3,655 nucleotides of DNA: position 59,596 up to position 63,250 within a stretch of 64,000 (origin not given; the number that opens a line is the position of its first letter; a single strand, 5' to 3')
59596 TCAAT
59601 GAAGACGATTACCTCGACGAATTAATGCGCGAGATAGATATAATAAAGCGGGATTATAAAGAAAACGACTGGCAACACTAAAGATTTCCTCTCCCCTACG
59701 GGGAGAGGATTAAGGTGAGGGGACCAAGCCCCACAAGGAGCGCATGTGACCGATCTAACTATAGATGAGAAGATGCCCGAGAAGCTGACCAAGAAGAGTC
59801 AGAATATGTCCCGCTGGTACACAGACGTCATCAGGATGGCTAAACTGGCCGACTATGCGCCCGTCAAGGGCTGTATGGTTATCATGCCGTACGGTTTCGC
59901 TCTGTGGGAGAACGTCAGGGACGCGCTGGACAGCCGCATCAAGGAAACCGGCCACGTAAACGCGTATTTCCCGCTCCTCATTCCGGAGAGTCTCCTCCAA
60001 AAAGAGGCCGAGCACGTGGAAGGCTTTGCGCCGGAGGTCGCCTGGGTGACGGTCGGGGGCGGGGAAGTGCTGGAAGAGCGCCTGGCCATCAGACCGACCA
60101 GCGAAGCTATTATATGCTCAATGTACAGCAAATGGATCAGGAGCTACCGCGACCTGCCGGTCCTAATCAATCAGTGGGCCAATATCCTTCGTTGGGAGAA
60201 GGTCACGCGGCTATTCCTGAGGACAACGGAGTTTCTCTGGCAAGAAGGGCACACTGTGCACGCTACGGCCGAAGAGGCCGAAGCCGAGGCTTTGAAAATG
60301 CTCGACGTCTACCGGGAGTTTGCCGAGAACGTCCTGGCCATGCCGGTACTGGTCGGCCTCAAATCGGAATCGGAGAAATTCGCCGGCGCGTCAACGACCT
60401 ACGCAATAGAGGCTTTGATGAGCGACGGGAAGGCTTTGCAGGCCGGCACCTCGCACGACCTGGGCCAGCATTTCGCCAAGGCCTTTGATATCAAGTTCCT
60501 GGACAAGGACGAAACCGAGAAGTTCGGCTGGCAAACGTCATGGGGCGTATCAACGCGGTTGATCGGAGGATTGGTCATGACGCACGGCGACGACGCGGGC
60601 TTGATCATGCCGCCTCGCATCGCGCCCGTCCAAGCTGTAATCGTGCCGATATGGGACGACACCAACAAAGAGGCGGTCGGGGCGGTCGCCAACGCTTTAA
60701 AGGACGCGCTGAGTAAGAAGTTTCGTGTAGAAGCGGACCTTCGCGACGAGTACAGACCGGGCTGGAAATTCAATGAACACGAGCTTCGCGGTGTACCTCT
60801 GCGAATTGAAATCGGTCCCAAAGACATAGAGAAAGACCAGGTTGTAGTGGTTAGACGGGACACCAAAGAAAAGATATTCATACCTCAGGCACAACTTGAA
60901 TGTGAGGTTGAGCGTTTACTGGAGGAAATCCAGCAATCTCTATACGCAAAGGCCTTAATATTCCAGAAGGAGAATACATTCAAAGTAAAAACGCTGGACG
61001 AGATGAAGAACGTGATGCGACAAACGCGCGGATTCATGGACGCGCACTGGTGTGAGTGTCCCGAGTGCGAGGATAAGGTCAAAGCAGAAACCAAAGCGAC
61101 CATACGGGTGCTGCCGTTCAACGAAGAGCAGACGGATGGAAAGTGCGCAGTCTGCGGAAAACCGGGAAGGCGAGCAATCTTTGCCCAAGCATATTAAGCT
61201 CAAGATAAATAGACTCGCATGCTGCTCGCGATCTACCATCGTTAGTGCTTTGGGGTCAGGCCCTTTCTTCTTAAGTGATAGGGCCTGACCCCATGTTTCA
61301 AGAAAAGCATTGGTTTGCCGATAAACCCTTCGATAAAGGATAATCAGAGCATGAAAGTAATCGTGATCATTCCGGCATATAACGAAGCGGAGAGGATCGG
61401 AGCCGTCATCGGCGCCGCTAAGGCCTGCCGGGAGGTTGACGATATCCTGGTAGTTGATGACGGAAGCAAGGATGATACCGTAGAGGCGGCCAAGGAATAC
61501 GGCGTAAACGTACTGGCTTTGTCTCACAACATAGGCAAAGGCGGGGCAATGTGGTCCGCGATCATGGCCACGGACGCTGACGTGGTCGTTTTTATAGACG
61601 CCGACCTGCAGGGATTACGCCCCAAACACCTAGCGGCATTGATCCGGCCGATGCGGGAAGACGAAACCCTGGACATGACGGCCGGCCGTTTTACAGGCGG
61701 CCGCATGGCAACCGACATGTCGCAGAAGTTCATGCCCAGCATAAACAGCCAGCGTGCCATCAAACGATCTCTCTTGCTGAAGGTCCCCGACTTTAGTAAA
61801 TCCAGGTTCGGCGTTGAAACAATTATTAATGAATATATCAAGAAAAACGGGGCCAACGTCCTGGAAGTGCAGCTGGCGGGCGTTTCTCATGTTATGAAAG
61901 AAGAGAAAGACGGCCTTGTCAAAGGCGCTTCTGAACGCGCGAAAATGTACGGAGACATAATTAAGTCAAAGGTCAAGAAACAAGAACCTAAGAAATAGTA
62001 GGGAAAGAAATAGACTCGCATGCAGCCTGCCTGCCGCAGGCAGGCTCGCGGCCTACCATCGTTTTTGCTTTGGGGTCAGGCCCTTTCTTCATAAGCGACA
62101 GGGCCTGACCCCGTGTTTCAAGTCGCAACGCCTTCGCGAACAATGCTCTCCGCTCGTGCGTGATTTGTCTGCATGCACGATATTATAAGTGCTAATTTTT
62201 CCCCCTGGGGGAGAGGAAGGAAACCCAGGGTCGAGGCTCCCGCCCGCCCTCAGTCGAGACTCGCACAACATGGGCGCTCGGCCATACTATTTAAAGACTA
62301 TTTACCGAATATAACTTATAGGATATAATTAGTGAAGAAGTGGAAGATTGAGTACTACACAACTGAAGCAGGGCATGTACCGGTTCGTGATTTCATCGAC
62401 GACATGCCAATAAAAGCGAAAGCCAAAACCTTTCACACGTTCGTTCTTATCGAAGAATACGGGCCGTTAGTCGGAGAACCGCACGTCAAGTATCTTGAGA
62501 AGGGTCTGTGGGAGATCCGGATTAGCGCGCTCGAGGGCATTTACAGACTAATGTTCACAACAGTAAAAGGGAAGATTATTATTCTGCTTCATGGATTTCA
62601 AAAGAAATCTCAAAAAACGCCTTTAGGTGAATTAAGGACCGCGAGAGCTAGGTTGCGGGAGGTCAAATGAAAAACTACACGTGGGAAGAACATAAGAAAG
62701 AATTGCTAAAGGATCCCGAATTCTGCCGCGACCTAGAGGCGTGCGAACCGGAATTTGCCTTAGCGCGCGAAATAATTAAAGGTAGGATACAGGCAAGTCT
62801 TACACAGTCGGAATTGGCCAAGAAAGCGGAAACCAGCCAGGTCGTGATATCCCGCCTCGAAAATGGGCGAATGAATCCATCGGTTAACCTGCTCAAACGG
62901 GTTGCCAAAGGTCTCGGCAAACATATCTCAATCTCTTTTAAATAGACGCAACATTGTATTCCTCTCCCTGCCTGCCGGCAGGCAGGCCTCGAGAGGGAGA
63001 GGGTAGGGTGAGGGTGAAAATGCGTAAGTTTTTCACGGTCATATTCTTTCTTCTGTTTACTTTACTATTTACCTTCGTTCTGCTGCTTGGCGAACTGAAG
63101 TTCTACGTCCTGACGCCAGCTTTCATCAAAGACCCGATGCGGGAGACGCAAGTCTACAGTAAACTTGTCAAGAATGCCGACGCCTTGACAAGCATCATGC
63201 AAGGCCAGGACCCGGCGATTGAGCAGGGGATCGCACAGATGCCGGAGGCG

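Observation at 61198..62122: GT2 gene bracketed by ~95-nt direct repeats; second copy interrupted by an inserted palindrome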

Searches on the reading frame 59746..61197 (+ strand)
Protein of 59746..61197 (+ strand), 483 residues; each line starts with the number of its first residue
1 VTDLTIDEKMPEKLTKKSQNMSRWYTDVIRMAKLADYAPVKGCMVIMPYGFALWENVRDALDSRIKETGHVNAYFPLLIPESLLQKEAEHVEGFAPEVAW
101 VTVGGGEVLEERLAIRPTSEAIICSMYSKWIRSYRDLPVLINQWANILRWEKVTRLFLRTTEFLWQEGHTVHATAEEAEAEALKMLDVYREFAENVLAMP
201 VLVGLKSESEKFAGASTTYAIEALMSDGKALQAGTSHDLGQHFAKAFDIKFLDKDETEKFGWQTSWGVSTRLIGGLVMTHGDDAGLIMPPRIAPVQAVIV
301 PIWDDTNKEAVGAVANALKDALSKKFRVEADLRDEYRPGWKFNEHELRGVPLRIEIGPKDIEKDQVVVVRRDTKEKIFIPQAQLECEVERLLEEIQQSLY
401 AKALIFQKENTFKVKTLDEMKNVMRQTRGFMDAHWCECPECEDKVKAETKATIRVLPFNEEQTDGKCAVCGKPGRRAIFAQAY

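Call 20: find_encoding_contigs(protein=window:59746-61197:+, flank=10000, max_places=10)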
Protein window:59746-61197:+ (483 aa): 3 contigs read that carry it; 3 places shown.
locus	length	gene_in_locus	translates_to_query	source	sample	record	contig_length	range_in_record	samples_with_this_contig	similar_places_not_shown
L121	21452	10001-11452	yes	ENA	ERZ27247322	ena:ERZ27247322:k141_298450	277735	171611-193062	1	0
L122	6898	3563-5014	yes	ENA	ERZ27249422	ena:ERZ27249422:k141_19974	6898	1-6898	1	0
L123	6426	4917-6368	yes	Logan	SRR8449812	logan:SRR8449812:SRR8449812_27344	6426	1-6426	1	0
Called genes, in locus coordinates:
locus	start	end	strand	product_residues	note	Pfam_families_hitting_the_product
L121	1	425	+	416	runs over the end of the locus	PF00075:RNase_H, PF13456:RVT_3, PF01887:SAM_HAT_N, PF20257:SAM_HAT_C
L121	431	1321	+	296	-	PF02899:Phage_int_SAM_1, PF13102:Phage_int_SAM_5 (faint), PF00589:Phage_integrase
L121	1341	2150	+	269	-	PF04542:Sigma70_r2, PF04539:Sigma70_r3 (weak), PF13384:HTH_23 (faint), PF08281:Sigma70_r4_2, PF04545:Sigma70_r4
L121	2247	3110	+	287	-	PF00318:Ribosomal_S2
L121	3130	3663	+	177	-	PF00889:EF_TS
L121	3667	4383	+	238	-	PF00696:AA_kinase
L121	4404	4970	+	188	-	PF01765:RRF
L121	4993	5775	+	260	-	PF01255:Prenyltransf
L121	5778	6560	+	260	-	PF01148:CTP_transf_1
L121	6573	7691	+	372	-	PF02670:DXP_reductoisom, PF08436:DXP_redisom_C, PF13288:DXPR_C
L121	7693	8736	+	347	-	PF02163:Peptidase_M50, PF00595:PDZ, PF13180:PDZ_2, PF14685:PDZ_Tricorn (weak), PF17820:PDZ_6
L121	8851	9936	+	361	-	PF04551:GcpE, PF26540:GcpE_C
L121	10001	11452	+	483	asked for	PF00587:tRNA-synt_2b, PF03129:HGTP_anticodon, PF09180:ProRS-C_1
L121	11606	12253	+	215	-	PF00535:Glycos_transf_2, PF13641:Glyco_tranf_2_3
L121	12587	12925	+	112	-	PF05973:Gp49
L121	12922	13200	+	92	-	PF13744:HTH_37 (weak), PF13560:HTH_31, PF01381:HTH_3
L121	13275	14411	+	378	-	-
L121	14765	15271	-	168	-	PF12724:Flavodoxin_5, PF00258:Flavodoxin_1 (weak)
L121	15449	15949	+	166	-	-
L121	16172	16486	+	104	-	PF03091:CutA1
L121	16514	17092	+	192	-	PF01613:Flavin_Reduct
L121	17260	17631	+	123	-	PF12732:YtxH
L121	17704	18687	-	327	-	PF00571:CBS (weak), PF01769:MgtE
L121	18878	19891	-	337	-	PF07786:HGSNAT_cat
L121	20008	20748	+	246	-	PF01904:DUF72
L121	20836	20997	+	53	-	-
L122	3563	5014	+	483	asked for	PF00587:tRNA-synt_2b, PF03129:HGTP_anticodon, PF09180:ProRS-C_1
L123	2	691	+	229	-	?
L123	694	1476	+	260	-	PF01148:CTP_transf_1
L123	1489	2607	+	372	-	PF02670:DXP_reductoisom, PF08436:DXP_redisom_C, PF13288:DXPR_C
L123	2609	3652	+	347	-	PF02163:Peptidase_M50, PF00595:PDZ, PF13180:PDZ_2, PF14685:PDZ_Tricorn (weak), PF17820:PDZ_6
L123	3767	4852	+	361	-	PF04551:GcpE, PF26540:GcpE_C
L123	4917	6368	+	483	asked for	PF00587:tRNA-synt_2b, PF03129:HGTP_anticodon, PF09180:ProRS-C_1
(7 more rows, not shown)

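Call 64: search_protein_families(library=pfam, proteins=[L121:13275-14408:+], max_evalue=0.01)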
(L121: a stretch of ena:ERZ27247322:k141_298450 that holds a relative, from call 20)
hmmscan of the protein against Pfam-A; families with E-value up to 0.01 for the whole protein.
L121:13275-14408:+ (378 aa): 1 family
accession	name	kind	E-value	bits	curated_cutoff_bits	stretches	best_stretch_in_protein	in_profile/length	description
PF07314.17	Lit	-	0.0051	17.3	24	1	185-273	50-138/176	Lipoprotein intramolecular transacylase Lit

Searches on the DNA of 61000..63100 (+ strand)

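Call 13: search_rna_families(source=window, start=61000, end=63100, threshold=evalue, max_evalue=10)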
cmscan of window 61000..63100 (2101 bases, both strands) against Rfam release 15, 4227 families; matches with E-value up to 10: 5.
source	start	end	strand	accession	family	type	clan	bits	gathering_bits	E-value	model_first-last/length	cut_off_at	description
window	61826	61893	+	RF02066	STnc320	Gene; sRNA;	-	16.7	50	7.1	1-55/55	no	Salmonella enterica sRNA STnc320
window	61242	61302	+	RF00246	mir-135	Gene; miRNA;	-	16.5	59.2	5.5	1-88/88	no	mir-135 microRNA precursor family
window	62960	62997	+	RF04132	mir-4436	Gene; miRNA;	-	15.9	74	8.3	1-85/85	no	mir-4436 microRNA precursor family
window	62187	62267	+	RF01383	GRIK4_3p_UTR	Gene;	-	15.6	38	7.8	1-94/94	no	GRIK4 3 prime UTR element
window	61188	61293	+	RF01497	ALIL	Cis-reg;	-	12.7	50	2.9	1-117/117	no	ALIL pseudoknot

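Call 66: search_dna_similar(query=window:62008-62195:+, collection=plasmids, mode=distant, max_evalue=0.001, max_rows=10)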
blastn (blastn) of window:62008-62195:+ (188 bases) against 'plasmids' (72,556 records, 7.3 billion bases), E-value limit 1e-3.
No match.

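Call 67: search_dna_similar(query=window:62008-62195:+, collection=phages, mode=distant, max_evalue=0.001, max_rows=10)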
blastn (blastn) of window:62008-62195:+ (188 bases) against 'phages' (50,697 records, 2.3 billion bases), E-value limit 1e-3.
No match.
